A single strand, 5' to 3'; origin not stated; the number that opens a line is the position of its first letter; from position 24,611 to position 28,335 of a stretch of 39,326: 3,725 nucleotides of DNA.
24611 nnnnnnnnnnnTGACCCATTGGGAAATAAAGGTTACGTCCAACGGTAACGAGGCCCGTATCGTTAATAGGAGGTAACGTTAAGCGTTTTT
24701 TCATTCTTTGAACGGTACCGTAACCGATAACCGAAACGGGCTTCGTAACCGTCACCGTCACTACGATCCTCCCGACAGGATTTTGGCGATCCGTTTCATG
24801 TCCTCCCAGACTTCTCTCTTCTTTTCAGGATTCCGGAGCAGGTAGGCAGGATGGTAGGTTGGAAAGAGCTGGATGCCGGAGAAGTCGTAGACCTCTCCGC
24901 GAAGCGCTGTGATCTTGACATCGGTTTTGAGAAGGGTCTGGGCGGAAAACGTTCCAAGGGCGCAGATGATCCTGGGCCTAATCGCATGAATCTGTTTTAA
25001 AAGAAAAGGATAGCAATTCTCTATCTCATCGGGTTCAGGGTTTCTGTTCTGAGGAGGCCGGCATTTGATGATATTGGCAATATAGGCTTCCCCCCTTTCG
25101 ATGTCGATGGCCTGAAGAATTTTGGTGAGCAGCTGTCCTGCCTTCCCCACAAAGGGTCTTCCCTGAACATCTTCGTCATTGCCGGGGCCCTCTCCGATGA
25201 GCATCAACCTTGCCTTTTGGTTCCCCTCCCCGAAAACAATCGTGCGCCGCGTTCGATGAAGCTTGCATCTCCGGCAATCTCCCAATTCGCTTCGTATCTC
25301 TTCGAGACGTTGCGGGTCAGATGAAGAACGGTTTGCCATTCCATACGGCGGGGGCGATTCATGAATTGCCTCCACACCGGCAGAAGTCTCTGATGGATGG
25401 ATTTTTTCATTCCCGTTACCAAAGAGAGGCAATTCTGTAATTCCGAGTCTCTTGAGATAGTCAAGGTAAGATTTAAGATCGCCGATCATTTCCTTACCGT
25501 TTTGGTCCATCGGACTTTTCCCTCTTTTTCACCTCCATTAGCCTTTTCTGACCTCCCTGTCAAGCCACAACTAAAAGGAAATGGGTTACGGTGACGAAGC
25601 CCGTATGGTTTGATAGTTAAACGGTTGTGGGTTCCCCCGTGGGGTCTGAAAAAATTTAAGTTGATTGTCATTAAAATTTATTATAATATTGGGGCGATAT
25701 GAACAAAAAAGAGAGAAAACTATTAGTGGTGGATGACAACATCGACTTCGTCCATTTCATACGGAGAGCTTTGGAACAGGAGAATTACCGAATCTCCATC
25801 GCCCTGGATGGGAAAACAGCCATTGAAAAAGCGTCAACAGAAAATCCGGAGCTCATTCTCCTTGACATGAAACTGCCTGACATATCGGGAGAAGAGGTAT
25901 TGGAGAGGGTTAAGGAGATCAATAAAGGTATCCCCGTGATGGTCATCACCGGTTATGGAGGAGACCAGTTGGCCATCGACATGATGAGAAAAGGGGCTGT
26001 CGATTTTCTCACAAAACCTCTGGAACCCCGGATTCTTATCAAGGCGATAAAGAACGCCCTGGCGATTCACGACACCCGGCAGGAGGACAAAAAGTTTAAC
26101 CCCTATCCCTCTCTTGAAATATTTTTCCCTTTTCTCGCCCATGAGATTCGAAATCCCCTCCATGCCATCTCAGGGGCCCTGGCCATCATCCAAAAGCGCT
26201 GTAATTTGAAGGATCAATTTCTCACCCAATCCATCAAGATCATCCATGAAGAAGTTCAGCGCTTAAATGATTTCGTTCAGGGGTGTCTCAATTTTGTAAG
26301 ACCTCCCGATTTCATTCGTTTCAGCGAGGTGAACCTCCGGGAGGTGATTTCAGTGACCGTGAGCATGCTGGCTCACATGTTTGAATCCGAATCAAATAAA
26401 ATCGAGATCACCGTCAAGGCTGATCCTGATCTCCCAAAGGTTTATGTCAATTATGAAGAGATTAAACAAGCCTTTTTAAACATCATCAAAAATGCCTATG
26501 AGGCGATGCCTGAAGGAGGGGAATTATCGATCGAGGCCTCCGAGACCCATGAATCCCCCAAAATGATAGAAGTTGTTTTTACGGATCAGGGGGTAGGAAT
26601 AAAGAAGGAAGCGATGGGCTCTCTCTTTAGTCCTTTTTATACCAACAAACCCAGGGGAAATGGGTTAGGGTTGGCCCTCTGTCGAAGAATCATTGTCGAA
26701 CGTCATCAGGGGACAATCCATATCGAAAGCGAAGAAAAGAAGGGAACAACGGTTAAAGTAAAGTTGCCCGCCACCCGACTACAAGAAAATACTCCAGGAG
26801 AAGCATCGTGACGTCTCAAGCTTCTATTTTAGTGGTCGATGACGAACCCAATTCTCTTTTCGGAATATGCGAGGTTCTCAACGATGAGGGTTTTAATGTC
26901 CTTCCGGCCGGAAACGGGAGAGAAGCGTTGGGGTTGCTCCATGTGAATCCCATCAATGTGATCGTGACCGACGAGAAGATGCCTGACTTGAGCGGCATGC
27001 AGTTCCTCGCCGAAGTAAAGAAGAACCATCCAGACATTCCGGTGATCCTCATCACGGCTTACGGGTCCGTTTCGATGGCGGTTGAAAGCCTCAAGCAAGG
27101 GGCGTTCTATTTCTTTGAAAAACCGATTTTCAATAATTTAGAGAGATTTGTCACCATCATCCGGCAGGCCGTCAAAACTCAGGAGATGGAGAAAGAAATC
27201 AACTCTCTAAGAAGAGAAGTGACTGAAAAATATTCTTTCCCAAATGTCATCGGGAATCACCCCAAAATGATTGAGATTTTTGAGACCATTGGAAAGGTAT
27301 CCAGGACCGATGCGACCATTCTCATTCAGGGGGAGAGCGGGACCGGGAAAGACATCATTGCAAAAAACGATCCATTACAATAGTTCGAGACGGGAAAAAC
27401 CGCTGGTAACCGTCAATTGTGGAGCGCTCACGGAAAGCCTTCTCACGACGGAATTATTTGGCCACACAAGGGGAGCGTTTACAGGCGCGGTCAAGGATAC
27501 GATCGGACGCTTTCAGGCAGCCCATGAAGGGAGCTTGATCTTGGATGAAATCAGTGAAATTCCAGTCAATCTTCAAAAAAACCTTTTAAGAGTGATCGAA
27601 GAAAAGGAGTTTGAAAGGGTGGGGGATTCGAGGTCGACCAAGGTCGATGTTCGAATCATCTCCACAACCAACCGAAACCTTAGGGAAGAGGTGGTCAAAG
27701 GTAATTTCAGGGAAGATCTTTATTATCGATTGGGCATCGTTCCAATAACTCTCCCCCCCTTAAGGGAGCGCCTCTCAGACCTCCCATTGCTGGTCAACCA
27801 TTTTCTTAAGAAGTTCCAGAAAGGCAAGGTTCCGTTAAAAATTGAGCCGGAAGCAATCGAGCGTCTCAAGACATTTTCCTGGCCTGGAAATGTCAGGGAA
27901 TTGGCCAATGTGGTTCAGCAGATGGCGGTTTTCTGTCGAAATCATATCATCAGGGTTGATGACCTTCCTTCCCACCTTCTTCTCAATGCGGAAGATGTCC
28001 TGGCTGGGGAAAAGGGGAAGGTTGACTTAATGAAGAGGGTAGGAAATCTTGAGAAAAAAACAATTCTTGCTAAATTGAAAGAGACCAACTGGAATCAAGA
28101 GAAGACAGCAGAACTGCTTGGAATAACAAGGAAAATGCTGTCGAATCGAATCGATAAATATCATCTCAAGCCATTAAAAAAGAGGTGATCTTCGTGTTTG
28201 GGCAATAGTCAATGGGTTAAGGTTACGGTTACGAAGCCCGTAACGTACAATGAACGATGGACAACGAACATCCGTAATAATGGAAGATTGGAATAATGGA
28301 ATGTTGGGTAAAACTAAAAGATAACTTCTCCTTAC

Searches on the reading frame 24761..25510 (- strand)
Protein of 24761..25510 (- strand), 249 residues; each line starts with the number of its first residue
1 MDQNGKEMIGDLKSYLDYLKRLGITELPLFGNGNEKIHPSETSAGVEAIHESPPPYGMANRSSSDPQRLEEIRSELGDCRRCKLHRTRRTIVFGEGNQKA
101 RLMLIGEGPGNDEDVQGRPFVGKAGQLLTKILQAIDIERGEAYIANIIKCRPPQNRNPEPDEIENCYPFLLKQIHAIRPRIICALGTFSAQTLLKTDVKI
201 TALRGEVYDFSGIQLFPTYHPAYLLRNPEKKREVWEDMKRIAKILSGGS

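Call 13: search_protein_families(library=pfam, proteins=[window:24761-25510:-], max_evalue=0.0001)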
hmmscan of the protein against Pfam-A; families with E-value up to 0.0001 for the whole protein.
window:24761-25510:- (249 aa): 1 family
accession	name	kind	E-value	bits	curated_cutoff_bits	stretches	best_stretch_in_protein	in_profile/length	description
PF03167.25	UDG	-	2.7e-39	134.9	24.3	1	93-239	1-141/141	Uracil DNA glycosylase superfamily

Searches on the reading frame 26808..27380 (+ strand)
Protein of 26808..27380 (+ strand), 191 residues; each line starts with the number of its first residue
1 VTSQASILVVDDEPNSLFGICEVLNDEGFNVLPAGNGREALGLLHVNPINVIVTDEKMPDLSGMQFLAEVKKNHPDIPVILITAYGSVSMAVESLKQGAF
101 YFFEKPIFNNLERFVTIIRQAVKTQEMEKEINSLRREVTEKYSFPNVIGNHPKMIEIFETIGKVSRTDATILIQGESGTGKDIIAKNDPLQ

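Call 3: search_protein_families(library=pfam, proteins=[window:26808-27380:+], max_evalue=1)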
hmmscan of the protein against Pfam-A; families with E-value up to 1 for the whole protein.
window:26808-27380:+ (191 aa): 6 families
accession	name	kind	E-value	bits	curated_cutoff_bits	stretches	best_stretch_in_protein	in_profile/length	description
PF00072.30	Response_reg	-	2.9e-25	89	30.2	1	7-110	1-102/111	Response regulator receiver domain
PF00158.32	Sigma54_activat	-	7e-08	32.8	20.2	1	147-186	1-40/168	Sigma-54 interaction domain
PF14532.12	Sigma54_activ_2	-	0.0003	21.5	25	1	148-186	1-39/138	Sigma-54 interaction domain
PF23613.1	ELP3_N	-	0.0088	16.4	27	1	117-163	8-52/70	ELP3 N-terminal domain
PF01408.29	GFO_IDH_MocA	-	0.037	15.2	24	1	68-125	55-113/120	Oxidoreductase family, NAD-binding Rossmann fold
PF06490.17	FleQ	-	0.2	12.5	22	1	7-87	2-80/108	Flagellar regulatory protein FleQ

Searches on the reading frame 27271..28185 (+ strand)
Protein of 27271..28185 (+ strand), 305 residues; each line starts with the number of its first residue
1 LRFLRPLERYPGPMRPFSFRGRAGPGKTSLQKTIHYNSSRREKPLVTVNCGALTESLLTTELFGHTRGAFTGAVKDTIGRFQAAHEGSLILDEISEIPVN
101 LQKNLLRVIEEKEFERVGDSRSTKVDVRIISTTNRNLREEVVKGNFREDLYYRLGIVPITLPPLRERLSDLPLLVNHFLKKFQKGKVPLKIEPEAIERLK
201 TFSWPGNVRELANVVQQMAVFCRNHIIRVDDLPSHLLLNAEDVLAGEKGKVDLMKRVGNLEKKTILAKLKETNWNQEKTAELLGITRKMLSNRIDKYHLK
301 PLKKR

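Call 3: search_protein_families(library=pfam, proteins=[window:27271-28185:+], max_evalue=1)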
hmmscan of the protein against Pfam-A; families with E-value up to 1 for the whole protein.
window:27271-28185:+ (305 aa): 14 families
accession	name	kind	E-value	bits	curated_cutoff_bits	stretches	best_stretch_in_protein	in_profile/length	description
PF00158.32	Sigma54_activat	-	5.5e-56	189.3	20.2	1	20-159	28-167/168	Sigma-54 interaction domain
PF25601.1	AAA_lid_14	-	3.8e-24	84.8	27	1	165-240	1-78/87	AAA+ ATPase lid domain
PF14532.12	Sigma54_activ_2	-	1.2e-11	45.4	25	1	16-164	23-138/138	Sigma-54 interaction domain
PF02954.25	HTH_8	-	8e-10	38.7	22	1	259-297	4-42/42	Bacterial regulatory protein, Fis family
PF07728.20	AAA_5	-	2.1e-05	25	22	1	21-137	6-125/139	AAA domain (dynein-related subfamily)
PF07724.20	AAA_2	-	5.8e-05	23.6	27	1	16-140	5-130/166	AAA domain (Cdc48 subfamily)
PF00004.35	AAA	-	0.00031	21.6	21.2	1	20-137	4-114/131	ATPase family associated with various cellular activities (AAA)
PF13245.12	AAA_19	-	0.0099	16.5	25.1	1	23-120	20-126/134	AAA domain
PF01078.27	Mg_chelatase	-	0.031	14.1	20.3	1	74-114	95-135/207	Magnesium chelatase, subunit ChlI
PF13518.12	HTH_28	-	0.037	14.6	25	1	262-298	2-37/52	Helix-turn-helix domain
PF10051.14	DUF2286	-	0.081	13.1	24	0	96-141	54-99/138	Uncharacterized protein conserved in archaea (DUF2286)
PF01381.28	HTH_3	-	0.13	12.7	23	1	267-292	3-28/55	Helix-turn-helix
PF21953.1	NadN_nucleosid_C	-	0.18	12.2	27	1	95-150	5-60/199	NAD nucleotidase, C-terminal domain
PF02565.21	RecO_C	-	0.24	11.6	22.1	1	266-300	121-154/157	Recombination protein O C terminal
